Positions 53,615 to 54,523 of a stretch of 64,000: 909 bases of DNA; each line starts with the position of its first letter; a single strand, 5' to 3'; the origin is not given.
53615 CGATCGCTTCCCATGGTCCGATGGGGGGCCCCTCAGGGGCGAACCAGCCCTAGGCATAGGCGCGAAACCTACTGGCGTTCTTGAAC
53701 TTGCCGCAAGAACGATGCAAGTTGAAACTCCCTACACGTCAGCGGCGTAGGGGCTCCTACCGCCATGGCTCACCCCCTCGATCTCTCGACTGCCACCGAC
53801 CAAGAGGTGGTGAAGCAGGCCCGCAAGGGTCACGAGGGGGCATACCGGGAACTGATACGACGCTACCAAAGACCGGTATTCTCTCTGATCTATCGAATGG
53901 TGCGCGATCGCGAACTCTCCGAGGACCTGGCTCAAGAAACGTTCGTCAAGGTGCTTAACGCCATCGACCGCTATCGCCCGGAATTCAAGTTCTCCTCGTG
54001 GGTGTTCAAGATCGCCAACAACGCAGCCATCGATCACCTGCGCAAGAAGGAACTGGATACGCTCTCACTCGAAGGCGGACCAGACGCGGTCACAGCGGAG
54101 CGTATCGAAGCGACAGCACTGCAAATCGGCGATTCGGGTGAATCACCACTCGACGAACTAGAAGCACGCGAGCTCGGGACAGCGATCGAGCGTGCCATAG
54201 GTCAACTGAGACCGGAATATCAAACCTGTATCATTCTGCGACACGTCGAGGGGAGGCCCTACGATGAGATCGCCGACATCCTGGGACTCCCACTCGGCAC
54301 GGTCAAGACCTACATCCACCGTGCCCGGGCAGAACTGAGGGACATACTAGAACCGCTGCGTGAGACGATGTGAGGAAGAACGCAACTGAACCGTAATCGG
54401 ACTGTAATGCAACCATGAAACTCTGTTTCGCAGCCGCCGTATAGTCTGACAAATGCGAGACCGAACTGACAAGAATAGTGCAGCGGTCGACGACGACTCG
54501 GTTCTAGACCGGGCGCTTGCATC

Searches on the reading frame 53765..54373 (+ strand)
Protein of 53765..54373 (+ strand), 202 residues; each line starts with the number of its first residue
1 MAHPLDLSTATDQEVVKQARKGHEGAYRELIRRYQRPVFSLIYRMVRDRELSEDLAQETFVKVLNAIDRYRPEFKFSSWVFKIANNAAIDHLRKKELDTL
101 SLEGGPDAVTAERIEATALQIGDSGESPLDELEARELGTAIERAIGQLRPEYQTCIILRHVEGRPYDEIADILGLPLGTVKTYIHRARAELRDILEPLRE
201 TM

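Call 17: find_encoding_contigs(protein=window:53765-54373:+, flank=10000, max_places=10)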
Protein window:53765-54373:+ (202 aa): 1 contig read that carries it; 1 place shown.
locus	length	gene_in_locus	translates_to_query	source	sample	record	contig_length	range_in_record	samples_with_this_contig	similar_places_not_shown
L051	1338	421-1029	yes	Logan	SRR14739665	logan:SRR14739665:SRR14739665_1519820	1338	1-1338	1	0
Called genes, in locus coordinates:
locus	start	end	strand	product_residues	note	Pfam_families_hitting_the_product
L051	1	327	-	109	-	?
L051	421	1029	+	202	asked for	PF12645:HTH_16 (faint), PF04542:Sigma70_r2, PF08281:Sigma70_r4_2, PF04545:Sigma70_r4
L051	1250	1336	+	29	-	?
